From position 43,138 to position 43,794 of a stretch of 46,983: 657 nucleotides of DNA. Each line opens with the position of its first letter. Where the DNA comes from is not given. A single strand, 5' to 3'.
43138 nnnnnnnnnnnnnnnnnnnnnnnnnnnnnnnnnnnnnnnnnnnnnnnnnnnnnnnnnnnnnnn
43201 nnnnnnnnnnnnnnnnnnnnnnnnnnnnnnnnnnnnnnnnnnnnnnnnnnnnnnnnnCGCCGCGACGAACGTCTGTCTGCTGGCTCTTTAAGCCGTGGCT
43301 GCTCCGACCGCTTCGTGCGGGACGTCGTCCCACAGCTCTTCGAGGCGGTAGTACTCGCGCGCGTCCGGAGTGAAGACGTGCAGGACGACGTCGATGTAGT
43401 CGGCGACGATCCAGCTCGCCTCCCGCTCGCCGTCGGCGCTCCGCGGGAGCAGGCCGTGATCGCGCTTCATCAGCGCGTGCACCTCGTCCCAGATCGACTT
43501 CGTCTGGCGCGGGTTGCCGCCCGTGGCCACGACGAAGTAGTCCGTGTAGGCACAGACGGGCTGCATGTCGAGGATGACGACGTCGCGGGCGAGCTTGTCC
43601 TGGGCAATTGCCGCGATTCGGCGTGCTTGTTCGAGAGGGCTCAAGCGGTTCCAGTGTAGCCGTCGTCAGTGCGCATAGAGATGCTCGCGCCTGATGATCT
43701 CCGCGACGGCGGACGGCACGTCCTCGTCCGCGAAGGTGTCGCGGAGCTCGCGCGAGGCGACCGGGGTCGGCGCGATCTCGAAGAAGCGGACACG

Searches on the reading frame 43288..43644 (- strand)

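Call 82: search_protein_families(library=pfam, proteins=[window:43288-43644:-], max_evalue=0.001)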
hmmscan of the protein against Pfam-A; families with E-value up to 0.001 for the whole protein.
window:43288-43644:- (118 aa): 1 family
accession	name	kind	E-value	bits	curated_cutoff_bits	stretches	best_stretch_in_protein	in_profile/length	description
PF02410.21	RsfS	-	5e-29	100.8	21.6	1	9-105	2-98/98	Ribosomal silencing factor during starvation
